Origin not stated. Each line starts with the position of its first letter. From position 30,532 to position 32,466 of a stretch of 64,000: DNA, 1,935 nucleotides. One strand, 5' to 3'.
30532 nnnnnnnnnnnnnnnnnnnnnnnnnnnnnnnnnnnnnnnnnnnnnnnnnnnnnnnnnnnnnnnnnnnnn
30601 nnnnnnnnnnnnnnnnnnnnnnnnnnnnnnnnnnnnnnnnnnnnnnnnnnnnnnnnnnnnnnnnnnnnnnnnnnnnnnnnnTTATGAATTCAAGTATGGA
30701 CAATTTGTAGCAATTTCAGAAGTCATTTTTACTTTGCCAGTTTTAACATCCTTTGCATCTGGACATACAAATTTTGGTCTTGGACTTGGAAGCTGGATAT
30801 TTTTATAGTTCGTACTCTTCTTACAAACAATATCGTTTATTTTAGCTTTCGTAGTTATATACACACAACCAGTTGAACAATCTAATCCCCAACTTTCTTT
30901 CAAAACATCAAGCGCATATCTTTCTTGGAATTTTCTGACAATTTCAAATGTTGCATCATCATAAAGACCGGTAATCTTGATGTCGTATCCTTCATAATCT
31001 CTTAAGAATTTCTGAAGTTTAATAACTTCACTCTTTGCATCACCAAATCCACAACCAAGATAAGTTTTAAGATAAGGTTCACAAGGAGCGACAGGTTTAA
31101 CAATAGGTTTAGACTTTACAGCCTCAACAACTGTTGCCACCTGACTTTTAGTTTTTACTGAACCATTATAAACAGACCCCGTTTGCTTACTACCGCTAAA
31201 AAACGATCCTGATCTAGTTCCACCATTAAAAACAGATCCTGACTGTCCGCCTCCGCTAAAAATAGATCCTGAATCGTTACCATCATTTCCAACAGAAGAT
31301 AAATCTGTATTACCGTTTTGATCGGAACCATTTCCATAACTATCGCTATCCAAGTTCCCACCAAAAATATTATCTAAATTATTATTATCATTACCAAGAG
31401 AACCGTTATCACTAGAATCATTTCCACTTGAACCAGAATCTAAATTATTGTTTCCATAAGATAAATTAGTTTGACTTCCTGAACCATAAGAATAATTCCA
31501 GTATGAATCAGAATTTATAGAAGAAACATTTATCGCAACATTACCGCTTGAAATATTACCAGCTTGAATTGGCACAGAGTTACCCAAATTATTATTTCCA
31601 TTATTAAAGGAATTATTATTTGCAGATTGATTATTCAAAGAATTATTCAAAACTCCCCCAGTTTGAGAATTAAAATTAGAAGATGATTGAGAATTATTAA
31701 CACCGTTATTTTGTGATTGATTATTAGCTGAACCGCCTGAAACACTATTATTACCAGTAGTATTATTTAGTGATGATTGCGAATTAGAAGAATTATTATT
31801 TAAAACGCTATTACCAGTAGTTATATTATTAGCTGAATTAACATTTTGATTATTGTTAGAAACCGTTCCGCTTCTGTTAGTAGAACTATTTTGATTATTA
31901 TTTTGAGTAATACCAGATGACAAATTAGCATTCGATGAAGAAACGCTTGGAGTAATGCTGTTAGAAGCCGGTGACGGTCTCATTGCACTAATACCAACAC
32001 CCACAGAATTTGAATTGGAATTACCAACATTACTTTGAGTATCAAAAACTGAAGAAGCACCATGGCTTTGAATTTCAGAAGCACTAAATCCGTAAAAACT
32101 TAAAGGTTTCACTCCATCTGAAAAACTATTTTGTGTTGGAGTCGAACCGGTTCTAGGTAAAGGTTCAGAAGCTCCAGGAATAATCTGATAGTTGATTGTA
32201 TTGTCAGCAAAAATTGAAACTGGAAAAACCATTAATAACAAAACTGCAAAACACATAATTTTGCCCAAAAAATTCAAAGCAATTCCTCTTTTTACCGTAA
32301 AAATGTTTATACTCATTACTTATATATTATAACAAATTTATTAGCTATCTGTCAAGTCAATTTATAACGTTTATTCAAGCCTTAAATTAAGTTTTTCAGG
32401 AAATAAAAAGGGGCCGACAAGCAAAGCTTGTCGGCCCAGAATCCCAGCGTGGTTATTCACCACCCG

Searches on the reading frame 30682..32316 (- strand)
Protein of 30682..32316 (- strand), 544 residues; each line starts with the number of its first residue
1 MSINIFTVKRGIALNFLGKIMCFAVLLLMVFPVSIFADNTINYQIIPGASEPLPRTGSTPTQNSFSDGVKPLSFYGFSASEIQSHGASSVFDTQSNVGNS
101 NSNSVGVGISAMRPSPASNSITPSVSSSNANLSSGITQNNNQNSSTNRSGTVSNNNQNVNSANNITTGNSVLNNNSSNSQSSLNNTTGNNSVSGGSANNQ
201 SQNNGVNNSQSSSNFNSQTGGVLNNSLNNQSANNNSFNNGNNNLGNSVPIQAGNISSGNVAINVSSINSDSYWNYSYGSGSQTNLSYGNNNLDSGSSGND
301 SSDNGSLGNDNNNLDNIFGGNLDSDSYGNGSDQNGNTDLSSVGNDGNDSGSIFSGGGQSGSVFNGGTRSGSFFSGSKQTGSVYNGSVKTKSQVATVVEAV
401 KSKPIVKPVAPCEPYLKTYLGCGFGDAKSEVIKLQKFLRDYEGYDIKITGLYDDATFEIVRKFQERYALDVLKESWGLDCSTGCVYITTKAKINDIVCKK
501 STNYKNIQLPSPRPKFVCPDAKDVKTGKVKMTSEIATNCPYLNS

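Call 9: search_protein_families(library=pfam, proteins=[window:30682-32316:-])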
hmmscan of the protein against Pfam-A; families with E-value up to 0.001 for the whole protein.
window:30682-32316:- (544 aa): 1 family
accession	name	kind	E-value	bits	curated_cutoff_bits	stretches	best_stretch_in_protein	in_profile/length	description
PF01471.23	PG_binding_1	-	1.6e-06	28.7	23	1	429-471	3-45/57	Putative peptidoglycan binding domain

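Call 71: find_homologous_proteins(query=window:30682-32316:-, max_evalue=1e-20)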
Query window:30682-32316:- (544 aa): 2 proteins with E <= 1e-20 among 8000 candidates.
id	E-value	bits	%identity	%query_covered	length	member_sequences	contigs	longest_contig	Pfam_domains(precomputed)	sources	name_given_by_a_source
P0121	4.8e-131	456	45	100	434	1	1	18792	PF01471.24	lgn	-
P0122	7.5e-95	337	51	59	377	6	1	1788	PF01471.24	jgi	jgi:hypothetical protein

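Call 72: find_encoding_contigs(protein=P0121, flank=4500, max_places=3)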
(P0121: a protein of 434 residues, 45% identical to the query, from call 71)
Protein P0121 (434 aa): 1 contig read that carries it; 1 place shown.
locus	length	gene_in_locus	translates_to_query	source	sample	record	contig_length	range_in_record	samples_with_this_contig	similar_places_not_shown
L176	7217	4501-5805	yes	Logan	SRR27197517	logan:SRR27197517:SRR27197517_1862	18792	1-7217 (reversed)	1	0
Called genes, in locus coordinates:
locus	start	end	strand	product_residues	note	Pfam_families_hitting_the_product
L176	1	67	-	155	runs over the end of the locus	-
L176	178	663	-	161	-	PF01467:CTP_transf_like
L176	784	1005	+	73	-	-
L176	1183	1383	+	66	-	-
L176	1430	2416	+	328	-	PF01207:Dus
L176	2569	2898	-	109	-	-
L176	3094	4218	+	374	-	-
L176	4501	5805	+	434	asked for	PF01471:PG_binding_1 (weak)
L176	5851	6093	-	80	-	-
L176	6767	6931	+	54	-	-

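Call 73: find_encoding_contigs(protein=P0122, flank=2000, max_places=3)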
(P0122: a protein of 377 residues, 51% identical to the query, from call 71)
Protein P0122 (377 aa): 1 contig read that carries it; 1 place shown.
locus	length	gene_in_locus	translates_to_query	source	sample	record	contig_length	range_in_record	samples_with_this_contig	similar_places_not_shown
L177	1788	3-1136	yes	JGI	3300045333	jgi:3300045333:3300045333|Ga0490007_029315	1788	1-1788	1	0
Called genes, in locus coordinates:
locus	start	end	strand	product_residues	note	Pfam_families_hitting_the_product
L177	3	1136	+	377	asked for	PF01471:PG_binding_1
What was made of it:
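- Tried and rejected: The full-length query then gave L176 and L177 (calls 71-73).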

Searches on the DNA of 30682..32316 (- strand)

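Call 102: search_rna_families(sources=[L176, L177, L164, L173, L174, L175], threshold=evalue, max_evalue=0.5)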
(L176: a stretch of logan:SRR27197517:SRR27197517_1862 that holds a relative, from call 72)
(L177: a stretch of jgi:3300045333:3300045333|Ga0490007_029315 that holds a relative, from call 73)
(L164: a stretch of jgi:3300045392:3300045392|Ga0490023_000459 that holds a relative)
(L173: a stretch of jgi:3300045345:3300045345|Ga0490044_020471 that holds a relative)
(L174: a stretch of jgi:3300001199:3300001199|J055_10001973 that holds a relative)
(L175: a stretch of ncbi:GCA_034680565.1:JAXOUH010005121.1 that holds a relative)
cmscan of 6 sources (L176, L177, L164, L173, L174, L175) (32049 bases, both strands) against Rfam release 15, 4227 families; matches with E-value up to 0.5: 5.
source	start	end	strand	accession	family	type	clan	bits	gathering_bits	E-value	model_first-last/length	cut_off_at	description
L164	5209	5279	+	RF00005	tRNA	Gene; tRNA;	CL00001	61.9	29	2.7e-11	1-71/71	no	tRNA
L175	4973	5043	+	RF00005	tRNA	Gene; tRNA;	CL00001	61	29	4.6e-11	1-71/71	no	tRNA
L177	1132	1196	+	RF02621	BSnc120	Gene; sRNA;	-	28.9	114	0.0071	1-88/88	no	Brucella sRNA 120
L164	2857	2910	+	RF02450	ncr1175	Gene; sRNA;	-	28.5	60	0.26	1-110/110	no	Bacillus sRNA ncr1175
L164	2859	2937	-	RF02621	BSnc120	Gene; sRNA;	-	23.9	114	0.26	1-88/88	no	Brucella sRNA 120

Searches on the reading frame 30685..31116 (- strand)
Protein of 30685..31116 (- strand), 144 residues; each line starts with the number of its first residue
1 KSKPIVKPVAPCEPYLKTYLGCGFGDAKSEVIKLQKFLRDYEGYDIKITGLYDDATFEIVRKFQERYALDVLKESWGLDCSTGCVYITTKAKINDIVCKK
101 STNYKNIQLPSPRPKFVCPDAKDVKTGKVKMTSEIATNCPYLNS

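Call 40: find_homologous_proteins(query=window:30685-31116:-, max_evalue=1e-10)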
Query seq(144 aa): 1 candidates shared short words with the query, none scored E <= 1e-10.
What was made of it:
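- Tried and rejected: A protein search with only the C-terminal 144 aa of the upstream gene failed (call 40).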
